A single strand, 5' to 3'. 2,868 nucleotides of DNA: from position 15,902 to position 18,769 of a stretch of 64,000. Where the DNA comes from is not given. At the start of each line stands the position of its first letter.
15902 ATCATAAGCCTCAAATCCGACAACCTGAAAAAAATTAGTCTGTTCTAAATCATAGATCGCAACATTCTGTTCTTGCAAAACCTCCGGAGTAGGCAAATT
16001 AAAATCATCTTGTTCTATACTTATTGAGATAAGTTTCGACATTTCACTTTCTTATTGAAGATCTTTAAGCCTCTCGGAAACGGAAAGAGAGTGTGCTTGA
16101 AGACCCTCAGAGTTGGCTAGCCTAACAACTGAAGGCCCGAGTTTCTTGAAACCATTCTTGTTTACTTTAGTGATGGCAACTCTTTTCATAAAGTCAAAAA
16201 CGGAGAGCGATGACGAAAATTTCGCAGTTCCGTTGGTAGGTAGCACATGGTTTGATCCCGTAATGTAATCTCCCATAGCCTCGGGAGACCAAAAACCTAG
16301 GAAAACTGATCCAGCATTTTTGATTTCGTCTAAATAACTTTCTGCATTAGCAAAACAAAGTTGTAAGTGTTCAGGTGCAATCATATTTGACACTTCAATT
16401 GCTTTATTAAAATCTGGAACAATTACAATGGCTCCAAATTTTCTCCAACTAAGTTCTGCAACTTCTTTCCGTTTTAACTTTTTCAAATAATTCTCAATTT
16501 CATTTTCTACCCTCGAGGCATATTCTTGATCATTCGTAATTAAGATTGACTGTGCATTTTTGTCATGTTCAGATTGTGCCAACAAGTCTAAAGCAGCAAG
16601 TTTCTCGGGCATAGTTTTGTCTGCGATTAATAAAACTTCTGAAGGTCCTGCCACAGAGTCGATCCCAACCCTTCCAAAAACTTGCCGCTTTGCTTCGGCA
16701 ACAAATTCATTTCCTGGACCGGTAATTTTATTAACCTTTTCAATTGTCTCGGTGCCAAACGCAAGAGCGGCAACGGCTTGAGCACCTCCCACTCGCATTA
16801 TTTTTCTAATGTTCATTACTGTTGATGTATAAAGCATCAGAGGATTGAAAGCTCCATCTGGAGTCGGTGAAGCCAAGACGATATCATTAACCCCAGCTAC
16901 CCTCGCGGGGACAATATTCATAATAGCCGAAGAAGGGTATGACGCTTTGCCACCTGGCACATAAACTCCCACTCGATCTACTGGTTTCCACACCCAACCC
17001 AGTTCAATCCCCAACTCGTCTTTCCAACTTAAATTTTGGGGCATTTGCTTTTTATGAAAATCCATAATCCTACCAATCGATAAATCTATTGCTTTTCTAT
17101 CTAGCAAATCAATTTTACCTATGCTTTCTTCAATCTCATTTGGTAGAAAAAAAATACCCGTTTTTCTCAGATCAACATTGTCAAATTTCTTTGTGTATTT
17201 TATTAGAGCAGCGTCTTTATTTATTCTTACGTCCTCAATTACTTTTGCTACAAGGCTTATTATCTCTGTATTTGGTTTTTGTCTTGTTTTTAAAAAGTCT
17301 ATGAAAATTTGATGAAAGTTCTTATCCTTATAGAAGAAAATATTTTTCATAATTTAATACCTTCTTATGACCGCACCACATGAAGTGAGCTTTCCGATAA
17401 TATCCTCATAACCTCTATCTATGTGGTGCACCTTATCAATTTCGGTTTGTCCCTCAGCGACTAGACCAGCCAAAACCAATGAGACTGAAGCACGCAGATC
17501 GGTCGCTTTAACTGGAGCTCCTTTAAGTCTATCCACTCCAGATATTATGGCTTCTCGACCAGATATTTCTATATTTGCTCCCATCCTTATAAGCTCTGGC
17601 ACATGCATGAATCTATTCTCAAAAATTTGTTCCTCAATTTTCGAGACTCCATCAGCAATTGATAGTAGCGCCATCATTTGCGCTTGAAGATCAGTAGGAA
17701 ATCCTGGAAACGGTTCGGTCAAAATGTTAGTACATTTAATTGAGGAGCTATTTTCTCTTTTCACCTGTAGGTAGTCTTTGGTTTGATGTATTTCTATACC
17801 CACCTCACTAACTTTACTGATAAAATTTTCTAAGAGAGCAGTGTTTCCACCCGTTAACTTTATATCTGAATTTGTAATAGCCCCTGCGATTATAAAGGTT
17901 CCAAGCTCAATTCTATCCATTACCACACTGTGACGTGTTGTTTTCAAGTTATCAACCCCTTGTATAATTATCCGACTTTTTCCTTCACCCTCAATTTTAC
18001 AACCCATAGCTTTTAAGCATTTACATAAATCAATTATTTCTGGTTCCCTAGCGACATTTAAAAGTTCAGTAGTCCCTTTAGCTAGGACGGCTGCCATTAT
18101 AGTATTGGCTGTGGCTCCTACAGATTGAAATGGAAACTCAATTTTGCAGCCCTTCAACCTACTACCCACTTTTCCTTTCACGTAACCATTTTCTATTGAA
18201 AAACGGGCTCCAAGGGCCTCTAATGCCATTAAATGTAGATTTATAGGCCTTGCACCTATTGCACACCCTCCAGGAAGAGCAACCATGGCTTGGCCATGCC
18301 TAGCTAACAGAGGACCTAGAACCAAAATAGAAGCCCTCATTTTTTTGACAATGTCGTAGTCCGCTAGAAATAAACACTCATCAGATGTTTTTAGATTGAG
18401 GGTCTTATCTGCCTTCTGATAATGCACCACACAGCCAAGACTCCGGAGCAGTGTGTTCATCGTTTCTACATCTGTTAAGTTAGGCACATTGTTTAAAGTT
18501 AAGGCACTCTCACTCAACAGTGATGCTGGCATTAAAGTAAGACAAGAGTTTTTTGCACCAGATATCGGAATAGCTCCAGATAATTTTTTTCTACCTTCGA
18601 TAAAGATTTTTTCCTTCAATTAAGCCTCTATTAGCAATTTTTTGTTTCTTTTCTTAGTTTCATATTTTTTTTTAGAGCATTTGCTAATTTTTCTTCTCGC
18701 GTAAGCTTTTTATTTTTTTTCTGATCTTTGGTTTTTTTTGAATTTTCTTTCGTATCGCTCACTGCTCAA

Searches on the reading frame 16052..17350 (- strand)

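Call 21: search_protein_families(library=ncbifam, proteins=[window:16052-17350:-], max_evalue=1e-30)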
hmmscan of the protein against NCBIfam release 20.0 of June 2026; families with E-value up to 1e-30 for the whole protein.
window:16052-17350:- (432 aa): 2 families
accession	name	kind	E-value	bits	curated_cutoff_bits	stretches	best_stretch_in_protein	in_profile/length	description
TIGR00069.1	hisD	equivalog_domain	2.1e-152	507.9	243.8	1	34-427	1-393/393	histidinol dehydrogenase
NF010343.0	PRK13770.1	equivalog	9.7e-108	360.6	647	1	15-426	6-413/416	histidinol dehydrogenase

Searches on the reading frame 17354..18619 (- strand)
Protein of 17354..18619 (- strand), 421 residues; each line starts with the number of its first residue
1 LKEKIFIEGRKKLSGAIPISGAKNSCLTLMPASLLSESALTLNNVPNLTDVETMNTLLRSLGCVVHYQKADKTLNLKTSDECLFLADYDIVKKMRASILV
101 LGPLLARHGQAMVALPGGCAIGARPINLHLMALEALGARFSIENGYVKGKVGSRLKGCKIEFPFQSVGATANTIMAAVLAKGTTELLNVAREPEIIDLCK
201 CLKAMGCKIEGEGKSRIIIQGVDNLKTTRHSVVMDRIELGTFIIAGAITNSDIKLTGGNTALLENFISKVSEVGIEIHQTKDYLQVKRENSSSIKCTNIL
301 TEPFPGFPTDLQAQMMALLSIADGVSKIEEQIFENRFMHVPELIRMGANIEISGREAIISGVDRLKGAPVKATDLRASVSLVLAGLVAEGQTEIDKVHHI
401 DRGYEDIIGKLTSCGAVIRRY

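Call 21: search_protein_families(library=ncbifam, proteins=[window:17354-18619:-], max_evalue=1e-30)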
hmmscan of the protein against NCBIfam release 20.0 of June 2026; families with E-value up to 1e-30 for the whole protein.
window:17354-18619:- (421 aa): 3 families
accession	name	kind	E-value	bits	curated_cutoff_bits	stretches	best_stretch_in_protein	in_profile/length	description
NF006873.0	PRK09369.1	subfamily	2.5e-170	566.7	297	1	3-420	2-416/419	UDP-N-acetylglucosamine 1-carboxyvinyltransferase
TIGR01072.1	murA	equivalog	3.5e-165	549.8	392.7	1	3-420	2-416/416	UDP-N-acetylglucosamine 1-carboxyvinyltransferase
NF009470.0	PRK12830.1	equivalog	7.6e-135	449.8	552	1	3-420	2-414/417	UDP-N-acetylglucosamine 1-carboxyvinyltransferase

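Call 36: find_homologous_proteins(query=window:17354-18619:-, max_evalue=1e-50)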
Query window:17354-18619:- (421 aa): 8000 proteins with E <= 1e-50 among 8000 candidates; the best 120 are listed.
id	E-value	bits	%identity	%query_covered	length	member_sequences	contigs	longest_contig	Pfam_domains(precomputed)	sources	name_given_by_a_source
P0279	2.1e-269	911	99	100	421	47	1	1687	PF00275.26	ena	-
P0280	5.1e-269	909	99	100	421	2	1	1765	PF00275.26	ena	-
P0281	2.1e-268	907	99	100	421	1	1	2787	PF00275.26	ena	-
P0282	3.4e-268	907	99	100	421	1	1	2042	PF00275.26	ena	-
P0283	3.5e-267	903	98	100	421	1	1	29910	PF00275.26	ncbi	-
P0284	4.6e-266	900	99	100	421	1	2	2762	PF00275.26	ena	-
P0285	6.4e-265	896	98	100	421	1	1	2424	PF00275.26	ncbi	-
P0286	8.9e-265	895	98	100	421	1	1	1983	PF00275.26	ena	-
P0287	1.3e-264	895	98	100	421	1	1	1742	PF00275.26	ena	-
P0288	1.9e-249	845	93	100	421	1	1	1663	PF00275.26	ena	-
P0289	6.2e-244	827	90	100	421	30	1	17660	PF00275.26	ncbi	-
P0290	8.2e-244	826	89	100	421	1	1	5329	PF00275.26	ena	-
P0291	2.1e-243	825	90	100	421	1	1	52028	PF00275.26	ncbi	-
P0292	8.8e-243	823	90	100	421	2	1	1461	PF00275.26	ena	-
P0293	9.7e-242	820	89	100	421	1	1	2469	PF00275.26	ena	-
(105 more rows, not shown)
